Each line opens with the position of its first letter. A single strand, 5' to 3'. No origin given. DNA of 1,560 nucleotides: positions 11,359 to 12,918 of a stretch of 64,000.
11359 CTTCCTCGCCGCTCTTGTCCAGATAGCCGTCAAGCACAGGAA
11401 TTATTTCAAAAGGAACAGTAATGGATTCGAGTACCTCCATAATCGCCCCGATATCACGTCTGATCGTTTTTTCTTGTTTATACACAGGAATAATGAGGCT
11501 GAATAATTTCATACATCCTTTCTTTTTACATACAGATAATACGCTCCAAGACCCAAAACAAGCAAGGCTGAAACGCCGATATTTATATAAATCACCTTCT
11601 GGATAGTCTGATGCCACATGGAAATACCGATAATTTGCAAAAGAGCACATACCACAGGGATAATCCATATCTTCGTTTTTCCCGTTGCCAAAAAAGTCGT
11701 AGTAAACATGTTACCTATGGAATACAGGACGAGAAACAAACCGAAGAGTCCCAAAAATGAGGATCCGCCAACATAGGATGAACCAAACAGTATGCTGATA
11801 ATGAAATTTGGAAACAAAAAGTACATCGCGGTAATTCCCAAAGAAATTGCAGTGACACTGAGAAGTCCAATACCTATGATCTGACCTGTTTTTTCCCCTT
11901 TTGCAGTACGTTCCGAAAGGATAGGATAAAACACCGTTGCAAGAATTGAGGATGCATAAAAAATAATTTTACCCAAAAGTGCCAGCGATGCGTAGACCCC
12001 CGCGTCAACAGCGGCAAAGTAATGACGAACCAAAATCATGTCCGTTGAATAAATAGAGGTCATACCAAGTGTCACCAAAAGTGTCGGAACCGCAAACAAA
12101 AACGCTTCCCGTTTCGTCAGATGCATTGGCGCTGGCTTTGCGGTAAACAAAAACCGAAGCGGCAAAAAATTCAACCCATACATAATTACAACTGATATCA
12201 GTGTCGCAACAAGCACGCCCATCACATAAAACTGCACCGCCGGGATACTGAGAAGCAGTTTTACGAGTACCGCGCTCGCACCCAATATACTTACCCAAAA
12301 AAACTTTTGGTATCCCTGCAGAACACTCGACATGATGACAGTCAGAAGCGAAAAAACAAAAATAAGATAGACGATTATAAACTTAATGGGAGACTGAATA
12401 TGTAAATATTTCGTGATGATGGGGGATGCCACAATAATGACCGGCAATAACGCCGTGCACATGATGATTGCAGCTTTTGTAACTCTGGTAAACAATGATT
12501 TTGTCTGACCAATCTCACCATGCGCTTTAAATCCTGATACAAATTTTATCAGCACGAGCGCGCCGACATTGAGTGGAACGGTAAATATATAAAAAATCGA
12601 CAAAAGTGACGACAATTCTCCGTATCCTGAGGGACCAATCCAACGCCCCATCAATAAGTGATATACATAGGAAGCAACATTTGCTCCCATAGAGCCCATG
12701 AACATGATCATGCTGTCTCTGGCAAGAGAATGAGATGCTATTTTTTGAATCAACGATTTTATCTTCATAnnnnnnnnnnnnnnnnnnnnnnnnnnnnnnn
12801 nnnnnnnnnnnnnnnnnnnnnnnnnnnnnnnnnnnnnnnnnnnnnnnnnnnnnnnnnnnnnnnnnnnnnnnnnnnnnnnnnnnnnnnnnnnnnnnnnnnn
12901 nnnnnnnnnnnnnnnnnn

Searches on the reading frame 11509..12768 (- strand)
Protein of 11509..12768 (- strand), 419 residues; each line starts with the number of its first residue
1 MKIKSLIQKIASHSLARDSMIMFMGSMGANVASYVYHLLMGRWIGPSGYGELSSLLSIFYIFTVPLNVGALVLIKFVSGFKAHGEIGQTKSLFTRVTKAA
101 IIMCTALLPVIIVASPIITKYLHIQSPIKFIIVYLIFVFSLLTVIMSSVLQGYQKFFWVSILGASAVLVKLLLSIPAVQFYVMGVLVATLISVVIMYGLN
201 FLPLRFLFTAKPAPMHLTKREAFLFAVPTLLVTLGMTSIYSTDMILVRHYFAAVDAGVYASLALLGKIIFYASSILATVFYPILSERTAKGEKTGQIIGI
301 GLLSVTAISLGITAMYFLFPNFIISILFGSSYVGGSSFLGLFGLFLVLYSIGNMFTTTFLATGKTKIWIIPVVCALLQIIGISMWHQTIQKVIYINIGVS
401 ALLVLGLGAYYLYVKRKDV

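Call 16: search_protein_families(library=pfam, proteins=[window:11509-12768:-], max_evalue=0.0001)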
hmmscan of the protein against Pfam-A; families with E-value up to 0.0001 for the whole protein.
window:11509-12768:- (419 aa): 0 families

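Call 19: search_protein_families(library=ncbifam, proteins=[window:11509-12768:-], max_evalue=0.01)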
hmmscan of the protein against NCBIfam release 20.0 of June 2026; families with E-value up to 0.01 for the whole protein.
window:11509-12768:- (419 aa): 0 families

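Call 29: search_protein_families(library=pfam, proteins=[window:11509-12768:-], max_evalue=10)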
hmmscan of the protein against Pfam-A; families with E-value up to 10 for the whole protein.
window:11509-12768:- (419 aa): 1 family
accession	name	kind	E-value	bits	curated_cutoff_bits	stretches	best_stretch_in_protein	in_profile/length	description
PF01943.22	Polysacc_synt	-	0.00046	20.2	28.2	1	16-286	2-272/274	Polysaccharide biosynthesis protein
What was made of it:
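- On Wzx / MOP-superfamily oligosaccharide flippase (neighbour 11509-12768): The protein itself scores PF01943 at 20.2 bits against 28.2, although over the full profile length (call 29).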

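Call 40: find_homologous_proteins(query=window:11509-12768:-, max_evalue=0.00001)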
Query window:11509-12768:- (419 aa): 213 proteins with E <= 0.00001 among 8000 candidates; the best 120 are listed.
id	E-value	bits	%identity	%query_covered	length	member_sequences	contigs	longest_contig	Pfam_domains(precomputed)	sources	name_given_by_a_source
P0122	2.4e-228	777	89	99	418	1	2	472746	PF01943.23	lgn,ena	-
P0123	7.9e-222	755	86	100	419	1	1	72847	-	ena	-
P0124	1.6e-214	731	83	100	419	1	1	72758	-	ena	-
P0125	9.6e-213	725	82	100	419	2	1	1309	-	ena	-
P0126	2.3e-198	678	77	99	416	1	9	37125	PF01943.23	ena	-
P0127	2.3e-197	675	77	100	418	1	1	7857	PF01943.23,PF13440.12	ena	-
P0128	2.4e-196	671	76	100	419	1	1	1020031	PF01943.23,PF13440.12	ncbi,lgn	ncbi:MAG: oligosaccharide flippase family protein [Microgenomates group bacterium]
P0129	1.0e-193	663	77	99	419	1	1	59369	PF01943.23,PF13440.12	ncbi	ncbi:MAG: oligosaccharide flippase family protein [Candidatus Gottesmanbacteria bacterium]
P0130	3.5e-192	658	75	99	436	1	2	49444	PF01943.23,PF13440.12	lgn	-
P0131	1.1e-190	653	74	100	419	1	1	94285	PF01943.23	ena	-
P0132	1.7e-187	642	73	100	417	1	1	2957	PF01943.23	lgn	-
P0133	1.1e-186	640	72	100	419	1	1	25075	PF01943.23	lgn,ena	-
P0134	2.1e-184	632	71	100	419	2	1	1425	-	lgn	-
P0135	1.3e-183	629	72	99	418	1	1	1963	PF01943.23,PF13440.12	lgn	-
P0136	6.8e-174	597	67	99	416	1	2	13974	PF01943.23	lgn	-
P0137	1.3e-169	583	66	100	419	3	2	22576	PF13440.12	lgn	-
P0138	1.2e-162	560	71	90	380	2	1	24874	PF13440.12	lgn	-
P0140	2.0e-155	537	63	99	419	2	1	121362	PF01943.23,PF13440.12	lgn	-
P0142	1.1e-152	527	62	95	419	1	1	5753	PF13440.12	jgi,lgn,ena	-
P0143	2.9e-152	526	62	100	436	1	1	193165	PF01943.23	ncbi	-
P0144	7.8e-152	525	62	95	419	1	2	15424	PF13440.12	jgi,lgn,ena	-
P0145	2.8e-151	523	60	99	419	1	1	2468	PF13440.12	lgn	-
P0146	4.2e-149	516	60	100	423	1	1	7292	PF01943.23,PF13440.12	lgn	-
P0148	4.6e-147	509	63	94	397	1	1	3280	PF13440.12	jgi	jgi:O-antigen/teichoic acid export membrane protein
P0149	8.8e-146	505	60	95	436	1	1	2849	PF13440.12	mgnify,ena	mgnify:CR=1 FL=1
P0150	4.8e-145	502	59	100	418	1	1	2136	PF01943.23,PF13440.12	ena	-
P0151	5.8e-145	502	59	100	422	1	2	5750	PF01943.23,PF13440.12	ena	-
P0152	1.3e-144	501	59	99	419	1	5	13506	PF13440.12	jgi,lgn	-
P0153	1.6e-144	501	59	100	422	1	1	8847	PF01943.23,PF13440.12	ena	-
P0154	1.9e-144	500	59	100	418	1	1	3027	PF01943.23,PF13440.12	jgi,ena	-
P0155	4.1e-144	499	58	100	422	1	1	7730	PF01943.23,PF13440.12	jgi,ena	-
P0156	8.0e-144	498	59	98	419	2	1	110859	PF13440.12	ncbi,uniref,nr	ncbi:hypothetical protein A2Z00_02500 [Candidatus Gottesmanbacteria bacterium RBG_13_45_10]|uniref:P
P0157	1.2e-143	498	59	100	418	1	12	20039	PF01943.23,PF13440.12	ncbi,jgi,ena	-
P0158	1.4e-143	498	58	98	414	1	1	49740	PF01943.23,PF13440.12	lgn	-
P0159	3.2e-143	496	58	100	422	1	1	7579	PF13440.12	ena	-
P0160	6.2e-142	492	58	98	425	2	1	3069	PF13440.12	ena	-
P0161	1.7e-141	491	56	100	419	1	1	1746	PF01943.23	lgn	-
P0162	1.9e-141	491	56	100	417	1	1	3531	PF13440.12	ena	-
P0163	3.1e-141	490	59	99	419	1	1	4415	PF01943.23,PF13440.12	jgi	jgi:O-antigen/teichoic acid export membrane protein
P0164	7.7e-139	482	58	98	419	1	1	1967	PF01943.23,PF13440.12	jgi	jgi:O-antigen/teichoic acid export membrane protein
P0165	6.5e-138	479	56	100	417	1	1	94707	PF01943.23,PF13440.12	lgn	-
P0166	1.3e-137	478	56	98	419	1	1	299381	PF01943.23,PF13440.12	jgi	jgi:O-antigen/teichoic acid export membrane protein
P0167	1.5e-137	478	56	99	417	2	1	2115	PF13440.12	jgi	jgi:O-antigen/teichoic acid export membrane protein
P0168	6.7e-137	476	58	98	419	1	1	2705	PF01943.23,PF13440.12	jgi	jgi:O-antigen/teichoic acid export membrane protein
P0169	5.3e-136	473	54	100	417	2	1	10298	PF01943.23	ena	-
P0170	7.3e-136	472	54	99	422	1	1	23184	PF01943.23,PF13440.12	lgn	-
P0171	7.7e-136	472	59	94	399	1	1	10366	PF13440.12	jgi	-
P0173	8.2e-135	469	54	100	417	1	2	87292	PF01943.23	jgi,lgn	jgi:O-antigen/teichoic acid export membrane protein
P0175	2.3e-134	467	56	98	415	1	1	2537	PF01943.23,PF13440.12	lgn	-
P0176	3.8e-134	466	55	100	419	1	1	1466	PF01943.23,PF13440.12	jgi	jgi:O-antigen/teichoic acid export membrane protein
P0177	3.9e-134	466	56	98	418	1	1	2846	PF01943.23,PF13440.12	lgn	-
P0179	1.7e-133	464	55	98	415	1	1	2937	PF01943.23,PF13440.12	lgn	-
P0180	1.9e-133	464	57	97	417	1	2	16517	PF01943.23,PF13440.12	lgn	-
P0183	1.7e-132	461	55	100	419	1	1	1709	PF01943.23,PF13440.12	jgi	jgi:O-antigen/teichoic acid export membrane protein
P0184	1.8e-132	461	56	100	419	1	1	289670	PF01943.23,PF13440.12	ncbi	-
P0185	1.9e-132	461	55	97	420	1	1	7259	PF01943.23,PF13440.12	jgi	jgi:O-antigen/teichoic acid export membrane protein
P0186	2.0e-132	461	54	98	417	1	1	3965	PF01943.23,PF13440.12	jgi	jgi:O-antigen/teichoic acid export membrane protein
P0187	2.4e-132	461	56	98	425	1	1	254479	PF01943.23,PF13440.12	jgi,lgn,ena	-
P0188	3.8e-132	460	56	97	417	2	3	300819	PF01943.23,PF13440.12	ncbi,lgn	-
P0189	7.6e-132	459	57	97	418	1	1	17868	PF01943.23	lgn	-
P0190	1.2e-131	458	55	99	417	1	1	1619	PF01943.23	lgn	-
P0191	1.3e-131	458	56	99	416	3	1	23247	PF01943.23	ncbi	-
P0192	2.5e-131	457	53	100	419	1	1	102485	PF01943.23,PF13440.12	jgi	jgi:O-antigen/teichoic acid export membrane protein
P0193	2.6e-131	457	55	99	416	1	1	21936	PF01943.23,PF13440.12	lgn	-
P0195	6.2e-131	456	54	98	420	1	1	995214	PF01943.23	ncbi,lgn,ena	-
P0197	3.7e-130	453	54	98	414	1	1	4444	PF01943.23,PF13440.12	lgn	-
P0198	3.9e-130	453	54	98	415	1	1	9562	PF13440.12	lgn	-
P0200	1.2e-129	452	55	97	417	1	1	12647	PF01943.23,PF13440.12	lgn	-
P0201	1.5e-129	451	54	97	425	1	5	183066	PF01943.23,PF13440.12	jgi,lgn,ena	-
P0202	4.2e-129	450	54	98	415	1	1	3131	PF01943.23,PF13440.12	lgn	-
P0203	2.9e-128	447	55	100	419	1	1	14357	PF01943.23,PF13440.12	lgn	-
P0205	9.5e-128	445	53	99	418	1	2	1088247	PF01943.23,PF13440.12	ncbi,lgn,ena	-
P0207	2.1e-127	444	54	96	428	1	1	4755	PF01943.23,PF13440.12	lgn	-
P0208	1.1e-126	442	53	100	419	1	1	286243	PF01943.23,PF13440.12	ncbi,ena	-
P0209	4.3e-126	440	53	100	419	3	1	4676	PF01943.23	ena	-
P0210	5.3e-126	440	54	100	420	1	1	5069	PF01943.23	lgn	-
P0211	6.4e-126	439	54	97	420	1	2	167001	PF01943.23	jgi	jgi:O-antigen/teichoic acid export membrane protein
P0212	7.6e-126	439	54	98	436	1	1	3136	PF01943.23,PF13440.12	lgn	-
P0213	9.3e-126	439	53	100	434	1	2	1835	PF01943.23,PF13440.12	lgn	-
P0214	4.1e-125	437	54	97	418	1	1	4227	PF01943.23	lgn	-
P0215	5.0e-125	436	55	98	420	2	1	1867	PF01943.23,PF13440.12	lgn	-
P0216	7.0e-125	436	51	98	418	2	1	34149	PF01943.23,PF13440.12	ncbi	-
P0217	8.7e-125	436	54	98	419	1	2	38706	PF01943.23,PF13440.12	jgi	jgi:O-antigen/teichoic acid export membrane protein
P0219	1.6e-124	435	51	98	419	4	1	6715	PF01943.23,PF13440.12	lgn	-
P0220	1.6e-124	435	53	95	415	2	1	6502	PF01943.23,PF13440.12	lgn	-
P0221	2.2e-124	434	51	99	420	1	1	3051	PF13440.12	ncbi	-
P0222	4.3e-124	433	53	97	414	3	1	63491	PF01943.23,PF13440.12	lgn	-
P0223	8.6e-124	432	54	98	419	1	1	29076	PF13440.12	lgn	-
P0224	1.6e-123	432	52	100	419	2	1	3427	PF01943.23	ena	-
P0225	2.0e-123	431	53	97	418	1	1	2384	PF01943.23,PF13440.12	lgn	-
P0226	2.6e-123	431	52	100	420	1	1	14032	PF13440.12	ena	-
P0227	3.9e-123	430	53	100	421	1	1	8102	PF13440.12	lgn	-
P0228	6.9e-123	429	52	98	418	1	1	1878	PF01943.23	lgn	-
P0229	9.7e-122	426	50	100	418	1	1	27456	PF13440.12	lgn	-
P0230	1.3e-121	425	51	98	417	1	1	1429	PF01943.23,PF13440.12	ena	-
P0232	2.0e-121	425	52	95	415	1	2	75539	PF01943.23,PF13440.12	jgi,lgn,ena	-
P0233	3.0e-121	424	51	98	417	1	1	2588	PF01943.23,PF13440.12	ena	-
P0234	8.1e-121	423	50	99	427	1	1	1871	PF01943.23,PF13440.12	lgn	-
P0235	1.5e-120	422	52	100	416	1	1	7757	PF01943.23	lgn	-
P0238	7.3e-120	419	51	99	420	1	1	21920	PF01943.23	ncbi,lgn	-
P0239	1.0e-119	419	50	97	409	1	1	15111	PF01943.23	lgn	-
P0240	3.5e-119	417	49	99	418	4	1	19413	PF01943.23,PF13440.12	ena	-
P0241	8.1e-116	406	51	99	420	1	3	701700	PF01943.23,PF13440.12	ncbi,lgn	-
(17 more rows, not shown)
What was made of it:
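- On Wzx / MOP-superfamily oligosaccharide flippase (neighbour 11509-12768): Homologues at 50-90% identity carry PF01943/PF13440 and the NCBI name 'oligosaccharide flippase family protein' (call 40).
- The flippase family is assigned through homologues (calls 29, 40).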

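Call 42: find_encoding_contigs(protein=P0128, flank=10000, max_places=1)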
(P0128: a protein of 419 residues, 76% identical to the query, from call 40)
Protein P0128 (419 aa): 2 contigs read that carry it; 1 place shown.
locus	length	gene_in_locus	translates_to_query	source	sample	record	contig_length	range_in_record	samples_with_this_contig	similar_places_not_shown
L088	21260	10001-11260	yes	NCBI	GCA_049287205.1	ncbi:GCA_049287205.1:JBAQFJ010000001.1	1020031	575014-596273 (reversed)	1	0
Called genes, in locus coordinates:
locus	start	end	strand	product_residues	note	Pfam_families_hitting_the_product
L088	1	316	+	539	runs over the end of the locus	PF13231:PMT_2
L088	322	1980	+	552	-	-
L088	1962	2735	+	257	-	PF00535:Glycos_transf_2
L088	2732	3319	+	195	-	-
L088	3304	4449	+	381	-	PF13231:PMT_2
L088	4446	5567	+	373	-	PF26314:MptA_B_family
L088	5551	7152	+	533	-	-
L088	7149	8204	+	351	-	PF13439:Glyco_transf_4, PF13579:Glyco_trans_4_4 (weak), PF20706:GT4-conflict, PF00534:Glycos_transf_1, PF13692:Glyco_trans_1_4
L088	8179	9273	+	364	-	-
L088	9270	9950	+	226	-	PF00535:Glycos_transf_2, PF10111:Glyco_tranf_2_2, PF13641:Glyco_tranf_2_3 (weak)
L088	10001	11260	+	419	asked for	PF01943:Polysacc_synt (weak), PF13440:Polysacc_synt_3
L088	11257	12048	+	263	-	PF00535:Glycos_transf_2, PF10111:Glyco_tranf_2_2 (weak)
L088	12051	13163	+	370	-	PF13439:Glyco_transf_4, PF13579:Glyco_trans_4_4, PF20706:GT4-conflict, PF00534:Glycos_transf_1, PF13692:Glyco_trans_1_4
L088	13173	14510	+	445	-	PF13231:PMT_2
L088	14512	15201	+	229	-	PF13489:Methyltransf_23, PF01209:Ubie_methyltran, PF02353:CMAS, PF08003:Methyltransf_9 (faint), PF13847:Methyltransf_31, PF08241:Methyltransf_11, PF08242:Methyltransf_12, PF13649:Methyltransf_25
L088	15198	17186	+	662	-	PF13231:PMT_2 (weak)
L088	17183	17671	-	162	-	-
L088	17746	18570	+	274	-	PF00535:Glycos_transf_2, PF10111:Glyco_tranf_2_2, PF13641:Glyco_tranf_2_3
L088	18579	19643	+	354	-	PF00535:Glycos_transf_2, PF13641:Glyco_tranf_2_3, PF13506:Glyco_transf_21, PF13632:Glyco_trans_2_3 (weak)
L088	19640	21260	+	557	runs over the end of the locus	-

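Call 43: find_encoding_contigs(protein=P0129, flank=10000, max_places=1)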
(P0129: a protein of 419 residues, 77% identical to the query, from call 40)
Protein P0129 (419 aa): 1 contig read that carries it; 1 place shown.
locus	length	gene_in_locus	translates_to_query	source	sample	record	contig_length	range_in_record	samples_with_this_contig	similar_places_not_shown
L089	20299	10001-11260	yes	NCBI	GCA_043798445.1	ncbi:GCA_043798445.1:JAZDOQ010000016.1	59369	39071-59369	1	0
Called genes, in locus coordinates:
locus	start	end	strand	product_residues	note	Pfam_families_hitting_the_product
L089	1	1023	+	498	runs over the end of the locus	-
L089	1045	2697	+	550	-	PF09586:YfhO (faint), PF13231:PMT_2 (weak), PF10131:PTPS_related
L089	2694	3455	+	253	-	PF00535:Glycos_transf_2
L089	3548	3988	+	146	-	PF18915:DUF5667 (weak)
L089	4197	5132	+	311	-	PF26314:MptA_B_family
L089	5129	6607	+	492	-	PF13231:PMT_2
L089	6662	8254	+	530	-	-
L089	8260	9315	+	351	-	PF13439:Glyco_transf_4, PF00534:Glycos_transf_1, PF13692:Glyco_trans_1_4, PF20706:GT4-conflict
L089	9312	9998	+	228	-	PF00535:Glycos_transf_2, PF10111:Glyco_tranf_2_2 (weak), PF13641:Glyco_tranf_2_3 (weak)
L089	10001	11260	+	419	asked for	PF01943:Polysacc_synt, PF13440:Polysacc_synt_3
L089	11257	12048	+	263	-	PF00535:Glycos_transf_2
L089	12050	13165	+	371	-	PF13439:Glyco_transf_4, PF20706:GT4-conflict, PF00534:Glycos_transf_1, PF13692:Glyco_trans_1_4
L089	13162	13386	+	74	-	-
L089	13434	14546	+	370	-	PF13439:Glyco_transf_4, PF20706:GT4-conflict, PF00534:Glycos_transf_1, PF13692:Glyco_trans_1_4, PF13524:Glyco_trans_1_2 (weak)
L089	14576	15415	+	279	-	PF01209:Ubie_methyltran, PF05401:NodS, PF02353:CMAS, PF05175:MTS, PF13489:Methyltransf_23, PF13847:Methyltransf_31, PF08241:Methyltransf_11, PF08242:Methyltransf_12, +3 more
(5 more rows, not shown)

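Call 55: find_encoding_contigs(protein=P0130, flank=4000, max_places=1)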
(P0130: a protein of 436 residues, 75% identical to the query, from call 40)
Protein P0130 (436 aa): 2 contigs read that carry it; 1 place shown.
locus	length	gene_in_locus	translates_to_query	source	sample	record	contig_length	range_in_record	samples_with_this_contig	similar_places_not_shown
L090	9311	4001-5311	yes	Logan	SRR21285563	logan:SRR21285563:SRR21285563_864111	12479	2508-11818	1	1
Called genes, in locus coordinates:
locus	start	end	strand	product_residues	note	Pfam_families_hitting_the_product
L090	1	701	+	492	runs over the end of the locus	PF13231:PMT_2 (weak)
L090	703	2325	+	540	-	-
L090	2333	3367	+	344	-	PF13439:Glyco_transf_4, PF13579:Glyco_trans_4_4 (weak), PF00534:Glycos_transf_1, PF13692:Glyco_trans_1_4, PF13524:Glyco_trans_1_2 (weak), PF20706:GT4-conflict (weak)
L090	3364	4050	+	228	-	PF00535:Glycos_transf_2, PF10111:Glyco_tranf_2_2 (weak), PF13641:Glyco_tranf_2_3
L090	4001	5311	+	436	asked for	PF01943:Polysacc_synt, PF13440:Polysacc_synt_3 (weak)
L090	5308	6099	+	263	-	PF00535:Glycos_transf_2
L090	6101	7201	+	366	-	PF13439:Glyco_transf_4, PF13579:Glyco_trans_4_4 (weak), PF20706:GT4-conflict, PF00534:Glycos_transf_1, PF13692:Glyco_trans_1_4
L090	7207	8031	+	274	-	PF00535:Glycos_transf_2, PF10111:Glyco_tranf_2_2 (weak), PF13641:Glyco_tranf_2_3 (weak)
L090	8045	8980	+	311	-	PF01370:Epimerase, PF04321:RmlD_sub_bind, PF16363:GDP_Man_Dehyd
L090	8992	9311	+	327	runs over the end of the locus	?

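Call 56: find_encoding_contigs(protein=P0126, flank=4000, max_places=1)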
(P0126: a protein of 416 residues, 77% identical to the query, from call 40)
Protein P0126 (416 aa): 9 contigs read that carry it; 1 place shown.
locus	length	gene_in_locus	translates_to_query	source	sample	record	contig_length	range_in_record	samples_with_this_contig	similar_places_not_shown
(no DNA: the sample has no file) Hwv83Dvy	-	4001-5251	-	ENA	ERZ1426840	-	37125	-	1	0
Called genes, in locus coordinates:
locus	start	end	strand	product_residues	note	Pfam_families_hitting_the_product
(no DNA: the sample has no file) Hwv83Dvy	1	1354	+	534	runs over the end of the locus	-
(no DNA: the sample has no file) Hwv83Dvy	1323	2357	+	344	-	PF13439:Glyco_transf_4, PF00534:Glycos_transf_1, PF13692:Glyco_trans_1_4, PF20706:GT4-conflict (weak)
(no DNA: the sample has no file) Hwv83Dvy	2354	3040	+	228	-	PF00535:Glycos_transf_2, PF10111:Glyco_tranf_2_2, PF13641:Glyco_tranf_2_3 (weak)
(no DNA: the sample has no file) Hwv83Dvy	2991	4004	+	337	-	PF01073:3Beta_HSD, PF01370:Epimerase, PF07993:NAD_binding_4 (faint), PF16363:GDP_Man_Dehyd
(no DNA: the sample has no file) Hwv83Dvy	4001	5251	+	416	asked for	PF01943:Polysacc_synt (weak)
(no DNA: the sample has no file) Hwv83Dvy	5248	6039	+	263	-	PF00535:Glycos_transf_2, PF10111:Glyco_tranf_2_2 (faint)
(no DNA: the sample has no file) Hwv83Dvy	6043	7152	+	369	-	PF13439:Glyco_transf_4, PF20706:GT4-conflict, PF00534:Glycos_transf_1, PF13692:Glyco_trans_1_4, PF13524:Glyco_trans_1_2 (weak)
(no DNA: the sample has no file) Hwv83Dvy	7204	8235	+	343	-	PF00535:Glycos_transf_2, PF10111:Glyco_tranf_2_2 (weak)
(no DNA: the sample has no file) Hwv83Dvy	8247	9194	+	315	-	PF01370:Epimerase, PF16363:GDP_Man_Dehyd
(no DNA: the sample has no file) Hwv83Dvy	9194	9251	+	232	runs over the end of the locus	PF01209:Ubie_methyltran (faint), PF02353:CMAS (weak), PF07021:MetW (weak), PF08241:Methyltransf_11, PF08242:Methyltransf_12, PF13489:Methyltransf_23, PF13649:Methyltransf_25, PF13847:Methyltransf_31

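Call 57: find_encoding_contigs(protein=P0133, flank=4000, max_places=1)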
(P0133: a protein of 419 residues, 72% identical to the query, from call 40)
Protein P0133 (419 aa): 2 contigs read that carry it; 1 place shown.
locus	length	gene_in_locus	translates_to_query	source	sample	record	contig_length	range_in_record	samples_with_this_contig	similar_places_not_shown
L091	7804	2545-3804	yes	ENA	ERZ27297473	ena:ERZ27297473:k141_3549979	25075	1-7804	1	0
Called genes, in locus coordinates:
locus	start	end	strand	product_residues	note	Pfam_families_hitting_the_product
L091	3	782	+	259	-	?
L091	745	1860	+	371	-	-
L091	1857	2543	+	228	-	PF00535:Glycos_transf_2, PF10111:Glyco_tranf_2_2 (weak), PF13641:Glyco_tranf_2_3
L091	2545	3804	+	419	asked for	PF01943:Polysacc_synt (weak)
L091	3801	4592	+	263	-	PF00535:Glycos_transf_2, PF10111:Glyco_tranf_2_2 (weak)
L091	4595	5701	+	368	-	PF13439:Glyco_transf_4, PF13579:Glyco_trans_4_4 (weak), PF20706:GT4-conflict, PF00534:Glycos_transf_1, PF13692:Glyco_trans_1_4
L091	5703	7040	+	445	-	PF13231:PMT_2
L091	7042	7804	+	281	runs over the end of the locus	PF00535:Glycos_transf_2, PF10111:Glyco_tranf_2_2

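Call 74: find_related_loci(query=window:11509-12768:-, collection=metagenome_contigs, flank=4000)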
Query window:11509-12768:- (419 aa) in metagenome_contigs; peptide patterns used: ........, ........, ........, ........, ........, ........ (x = any residue, [..] = any of these).
37 stretches matched a pattern; 7 encode a relative of the query (tblastn E <= 1e-3); 7 distinct loci.
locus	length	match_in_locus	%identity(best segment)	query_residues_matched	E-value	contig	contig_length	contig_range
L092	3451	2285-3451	84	1-389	0e+0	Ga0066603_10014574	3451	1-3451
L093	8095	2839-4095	72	1-419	0e+0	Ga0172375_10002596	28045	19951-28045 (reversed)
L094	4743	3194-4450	72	1-419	0e+0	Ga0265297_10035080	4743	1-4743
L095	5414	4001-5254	72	2-419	0e+0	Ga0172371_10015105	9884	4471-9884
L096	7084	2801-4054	72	2-419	0e+0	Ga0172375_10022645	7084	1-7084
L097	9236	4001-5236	59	1-412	2e-153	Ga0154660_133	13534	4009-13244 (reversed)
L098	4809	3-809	75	151-419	2e-129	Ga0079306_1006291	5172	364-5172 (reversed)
